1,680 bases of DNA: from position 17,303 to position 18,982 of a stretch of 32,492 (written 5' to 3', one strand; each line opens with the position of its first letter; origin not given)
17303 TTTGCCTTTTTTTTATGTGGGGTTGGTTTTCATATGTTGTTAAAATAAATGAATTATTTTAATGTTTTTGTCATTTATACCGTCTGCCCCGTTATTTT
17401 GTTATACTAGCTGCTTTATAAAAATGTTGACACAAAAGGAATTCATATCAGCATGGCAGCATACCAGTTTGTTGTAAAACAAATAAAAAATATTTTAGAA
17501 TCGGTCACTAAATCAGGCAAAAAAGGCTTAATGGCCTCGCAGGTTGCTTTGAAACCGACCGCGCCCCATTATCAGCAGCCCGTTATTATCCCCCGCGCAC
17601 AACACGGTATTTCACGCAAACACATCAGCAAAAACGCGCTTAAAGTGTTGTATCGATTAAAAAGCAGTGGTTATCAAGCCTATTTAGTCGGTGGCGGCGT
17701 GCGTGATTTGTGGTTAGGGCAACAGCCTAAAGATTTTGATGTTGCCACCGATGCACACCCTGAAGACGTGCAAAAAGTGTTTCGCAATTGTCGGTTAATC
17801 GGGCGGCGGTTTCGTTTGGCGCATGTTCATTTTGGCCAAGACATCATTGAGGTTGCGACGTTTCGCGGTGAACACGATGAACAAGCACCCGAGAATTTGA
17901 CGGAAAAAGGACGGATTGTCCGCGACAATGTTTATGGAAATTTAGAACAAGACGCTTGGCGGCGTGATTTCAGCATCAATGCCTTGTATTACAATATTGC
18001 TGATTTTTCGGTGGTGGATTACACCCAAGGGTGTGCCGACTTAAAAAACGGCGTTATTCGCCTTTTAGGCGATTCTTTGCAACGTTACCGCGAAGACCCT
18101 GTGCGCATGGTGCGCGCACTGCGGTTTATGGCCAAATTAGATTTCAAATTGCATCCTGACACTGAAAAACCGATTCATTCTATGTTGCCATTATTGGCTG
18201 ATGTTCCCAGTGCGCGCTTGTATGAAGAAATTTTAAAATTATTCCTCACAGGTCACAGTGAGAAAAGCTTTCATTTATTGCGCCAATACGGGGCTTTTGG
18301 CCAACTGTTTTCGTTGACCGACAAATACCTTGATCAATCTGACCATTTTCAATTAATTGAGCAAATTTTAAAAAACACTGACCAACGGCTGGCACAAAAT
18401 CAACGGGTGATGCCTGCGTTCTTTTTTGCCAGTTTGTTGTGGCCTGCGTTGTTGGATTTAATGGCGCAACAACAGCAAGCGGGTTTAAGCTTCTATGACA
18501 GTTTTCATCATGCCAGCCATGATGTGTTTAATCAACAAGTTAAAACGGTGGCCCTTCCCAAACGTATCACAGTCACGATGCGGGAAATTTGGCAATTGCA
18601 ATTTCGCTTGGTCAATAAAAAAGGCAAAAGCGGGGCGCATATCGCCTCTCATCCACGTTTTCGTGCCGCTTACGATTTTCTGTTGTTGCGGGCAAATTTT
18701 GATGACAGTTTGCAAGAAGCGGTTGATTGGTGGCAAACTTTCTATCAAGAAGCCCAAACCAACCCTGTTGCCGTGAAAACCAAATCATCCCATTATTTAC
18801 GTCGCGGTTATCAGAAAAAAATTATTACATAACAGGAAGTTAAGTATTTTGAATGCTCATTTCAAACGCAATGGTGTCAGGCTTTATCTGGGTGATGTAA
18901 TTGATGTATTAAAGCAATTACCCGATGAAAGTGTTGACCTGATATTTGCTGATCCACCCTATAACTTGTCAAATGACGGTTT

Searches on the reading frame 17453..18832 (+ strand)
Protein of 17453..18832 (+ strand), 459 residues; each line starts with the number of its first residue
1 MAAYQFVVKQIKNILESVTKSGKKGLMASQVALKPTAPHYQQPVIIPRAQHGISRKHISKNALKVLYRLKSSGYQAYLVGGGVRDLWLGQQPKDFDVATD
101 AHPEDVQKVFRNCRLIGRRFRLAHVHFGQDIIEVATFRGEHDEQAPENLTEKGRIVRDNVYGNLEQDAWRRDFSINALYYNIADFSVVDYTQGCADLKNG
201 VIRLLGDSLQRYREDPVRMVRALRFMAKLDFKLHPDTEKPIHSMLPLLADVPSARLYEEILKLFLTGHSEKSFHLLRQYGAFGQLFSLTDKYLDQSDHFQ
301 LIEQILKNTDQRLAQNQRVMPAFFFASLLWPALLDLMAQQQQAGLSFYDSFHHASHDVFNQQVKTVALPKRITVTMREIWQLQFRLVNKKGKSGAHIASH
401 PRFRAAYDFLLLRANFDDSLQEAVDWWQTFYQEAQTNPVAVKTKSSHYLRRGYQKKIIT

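Call 3: search_protein_families(library=pfam, proteins=[window:17453-18832:+], max_evalue=0.01)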
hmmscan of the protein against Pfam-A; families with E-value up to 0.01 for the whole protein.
window:17453-18832:+ (459 aa): 3 families
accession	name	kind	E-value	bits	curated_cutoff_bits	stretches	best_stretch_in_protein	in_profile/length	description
PF01743.26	PolyA_pol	-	5.7e-40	137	23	1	76-203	1-126/126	Poly A polymerase head domain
PF12626.12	PolyA_pol_arg_C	-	2.4e-32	111.9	22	1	344-443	2-101/119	Polymerase A arginine-rich C-terminus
PF12627.12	PolyA_pol_RNAbd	-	3.9e-18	65.4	22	1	230-291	1-62/64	Probable RNA and SrmB- binding site of polymerase A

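Call 20: find_related_loci(query=window:17453-18832:+, collection=genome_contigs, flank=5000)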
Query window:17453-18832:+ (459 aa) in genome_contigs; peptide patterns used: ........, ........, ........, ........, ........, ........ (x = any residue, [..] = any of these).
179 stretches matched a pattern; 111 encode a relative of the query (tblastn E <= 1e-3); the best 80 are kept; 80 distinct loci.
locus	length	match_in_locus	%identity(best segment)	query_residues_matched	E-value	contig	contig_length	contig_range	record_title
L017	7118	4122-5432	50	14-445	3e-139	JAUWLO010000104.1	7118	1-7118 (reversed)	MAG: Gammaproteobacteria bacterium isolate CSMAG_2374 CSMAG_2374_k141_225766_length_7118_cov_5.6104, whole genome shotgu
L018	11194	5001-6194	53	45-436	3e-138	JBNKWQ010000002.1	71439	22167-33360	MAG: Hahella sp. isolate A1.bin.1.orig k141_1373474, whole genome shotgun sequence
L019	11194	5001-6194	52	42-430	3e-136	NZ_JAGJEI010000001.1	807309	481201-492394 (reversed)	Pseudoalteromonas sp. MMG007 assembly_contig_1, whole genome shotgun sequence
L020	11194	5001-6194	52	42-430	3e-136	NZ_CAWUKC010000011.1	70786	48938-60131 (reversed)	MAG: uncultured Pseudoalteromonas sp. isolate SRR17458603_concoct_27_1705322964 ERZ21854008.16, whole genome shotgun seq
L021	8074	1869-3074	53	38-430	2e-136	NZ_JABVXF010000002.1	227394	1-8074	Pseudoalteromonas sp. 0303 strain 303 NODE_2_length_227394_cov_31.0274, whole genome shotgun sequence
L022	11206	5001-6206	53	38-430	2e-136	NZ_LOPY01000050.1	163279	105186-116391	Pseudoalteromonas sp. XI10 contig_54, whole genome shotgun sequence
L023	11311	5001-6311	49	1-430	3e-136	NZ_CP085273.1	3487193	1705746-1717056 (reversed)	Pseudoalteromonas mariniglutinosa strain ABH-469 chromosome, complete genome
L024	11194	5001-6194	52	42-430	9e-136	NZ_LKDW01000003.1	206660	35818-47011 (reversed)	Pseudoalteromonas sp. P1-25 AN393_contig000003, whole genome shotgun sequence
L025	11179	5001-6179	52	45-430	6e-136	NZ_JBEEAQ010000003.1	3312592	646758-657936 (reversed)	Vibrio sp. TBV020 chromosome 1 map unlocalized contig_3, whole genome shotgun sequence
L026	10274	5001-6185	54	43-436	5e-136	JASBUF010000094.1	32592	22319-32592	MAG: Methylophaga sp. isolate BWSM_61 k141_961315, whole genome shotgun sequence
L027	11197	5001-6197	51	45-436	1e-135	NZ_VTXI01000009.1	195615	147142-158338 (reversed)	Vibrio sp. RE86 scaffold_8, whole genome shotgun sequence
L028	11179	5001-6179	52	45-430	9e-136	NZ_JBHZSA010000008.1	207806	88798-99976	Vibrio hepatarius strain HQB-171 NODE_8_length_207806_cov_111.246056, whole genome shotgun sequence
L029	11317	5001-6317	49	6-437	2e-135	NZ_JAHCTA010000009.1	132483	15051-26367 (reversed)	Alteromonas oceanisediminis strain SM 2104 734-5_scaffold9, whole genome shotgun sequence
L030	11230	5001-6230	51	36-433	3e-135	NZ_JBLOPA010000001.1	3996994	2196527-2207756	Pseudoalteromonas sp. ASV78 1, whole genome shotgun sequence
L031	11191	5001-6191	52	43-430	3e-135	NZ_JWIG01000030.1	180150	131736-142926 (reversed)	Pseudoalteromonas distincta strain ATCC 700518 C30, whole genome shotgun sequence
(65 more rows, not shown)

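Call 25: find_homologous_proteins(query=window:17453-18832:+)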
Query window:17453-18832:+ (459 aa): 8000 proteins with E <= 0.001 among 8000 candidates; the best 120 are listed.
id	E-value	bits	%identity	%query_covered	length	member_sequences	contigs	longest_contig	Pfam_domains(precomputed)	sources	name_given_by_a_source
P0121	0.0e+0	1047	100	100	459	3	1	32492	PF01743.27,PF12627.13,PF12626.13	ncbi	-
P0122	2.9e-153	529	55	97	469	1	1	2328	PF01743.27,PF12627.13,PF12626.13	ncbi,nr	ncbi:MAG: polynucleotide adenylyltransferase PcnB [Gammaproteobacteria bacterium]|nr:polynucleotide 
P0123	6.1e-151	522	60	86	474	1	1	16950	PF01743.27,PF12627.13,PF12626.13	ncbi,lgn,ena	-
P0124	2.5e-150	520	58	87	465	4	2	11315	PF01743.27,PF12627.13,PF12626.13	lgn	-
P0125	1.3e-149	517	55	93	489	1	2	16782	PF01743.27,PF12627.13,PF12626.13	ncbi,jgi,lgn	-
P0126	1.4e-148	514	54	90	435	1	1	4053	PF01743.27,PF12627.13,PF12626.13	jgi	-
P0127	3.0e-148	513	54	90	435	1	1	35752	PF01743.27,PF12627.13,PF12626.13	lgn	-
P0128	3.5e-148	512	54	90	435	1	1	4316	PF01743.27,PF12627.13,PF12626.13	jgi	jgi:poly(A) polymerase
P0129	4.2e-148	512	54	90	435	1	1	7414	PF01743.27,PF12627.13,PF12626.13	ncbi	-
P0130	5.5e-148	512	56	86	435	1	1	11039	PF01743.27,PF12627.13,PF12626.13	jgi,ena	-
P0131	5.7e-148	512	54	90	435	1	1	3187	PF01743.27,PF12627.13,PF12626.13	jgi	jgi:poly(A) polymerase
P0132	6.4e-148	512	55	90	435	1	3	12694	PF01743.27,PF12627.13,PF12626.13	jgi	-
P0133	7.5e-148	511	56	86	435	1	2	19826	PF01743.27,PF12627.13,PF12626.13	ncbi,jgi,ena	-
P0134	8.1e-148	511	56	86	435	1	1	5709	PF01743.27,PF12627.13,PF12626.13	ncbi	-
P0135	9.9e-148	511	56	86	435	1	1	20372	PF01743.27,PF12627.13,PF12626.13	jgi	-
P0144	2.1e-147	510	54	97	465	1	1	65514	PF01743.27,PF12627.13,PF12626.13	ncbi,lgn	-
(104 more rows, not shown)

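Call 26: find_encoding_contigs(protein=P0123, flank=5000, max_places=2)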
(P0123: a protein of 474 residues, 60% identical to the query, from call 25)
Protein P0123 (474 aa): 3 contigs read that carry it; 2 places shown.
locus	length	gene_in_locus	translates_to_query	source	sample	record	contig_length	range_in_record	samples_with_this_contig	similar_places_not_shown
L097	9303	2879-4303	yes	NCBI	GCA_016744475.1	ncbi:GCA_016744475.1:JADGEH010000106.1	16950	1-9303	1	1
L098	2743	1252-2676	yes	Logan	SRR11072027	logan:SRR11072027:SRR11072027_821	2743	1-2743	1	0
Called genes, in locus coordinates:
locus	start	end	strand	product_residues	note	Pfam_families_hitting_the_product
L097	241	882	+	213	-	PF00406:ADK, PF13207:AAA_17, PF05191:ADK_lid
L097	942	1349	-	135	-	PF01814:Hemerythrin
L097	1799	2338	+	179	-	PF02635:DsrE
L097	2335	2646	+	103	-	PF04977:DivIC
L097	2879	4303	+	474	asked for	PF01743:PolyA_pol, PF12627:PolyA_pol_RNAbd, PF12626:PolyA_pol_arg_C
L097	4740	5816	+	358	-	PF01547:SBP_bac_1 (weak), PF13416:SBP_bac_8, PF13343:SBP_bac_6, PF01547:SBP_bac_1 (weak)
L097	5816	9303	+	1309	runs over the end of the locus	PF00672:HAMP, PF00512:HisKA, PF02518:HATPase_c, PF00072:Response_reg, PF23198:PDE8A_N (faint), PF00512:HisKA, PF02518:HATPase_c, PF00072:Response_reg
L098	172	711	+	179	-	PF02635:DsrE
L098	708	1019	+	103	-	PF04977:DivIC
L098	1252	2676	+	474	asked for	PF01743:PolyA_pol, PF12627:PolyA_pol_RNAbd, PF12626:PolyA_pol_arg_C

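Call 27: find_encoding_contigs(protein=P0144, flank=5000, max_places=2)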
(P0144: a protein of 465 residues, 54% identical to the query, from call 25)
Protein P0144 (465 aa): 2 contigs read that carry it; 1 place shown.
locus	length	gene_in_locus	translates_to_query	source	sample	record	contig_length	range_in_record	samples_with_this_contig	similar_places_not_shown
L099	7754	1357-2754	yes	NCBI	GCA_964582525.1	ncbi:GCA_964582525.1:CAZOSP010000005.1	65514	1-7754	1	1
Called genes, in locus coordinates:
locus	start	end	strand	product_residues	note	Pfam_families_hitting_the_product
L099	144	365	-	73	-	-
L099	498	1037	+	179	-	PF02635:DsrE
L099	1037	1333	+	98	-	PF04977:DivIC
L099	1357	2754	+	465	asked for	PF01743:PolyA_pol, PF12627:PolyA_pol_RNAbd, PF12626:PolyA_pol_arg_C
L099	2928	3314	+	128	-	PF04241:DUF423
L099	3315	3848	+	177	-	PF09721:Exosortase_EpsH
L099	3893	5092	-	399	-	PF00708:Acylphosphatase, PF07503:zf-HYPF, PF01300:Sua5_yciO_yrdC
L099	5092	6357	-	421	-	PF06097:DUF945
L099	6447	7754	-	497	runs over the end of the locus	PF00072:Response_reg, PF00211:Guanylate_cyc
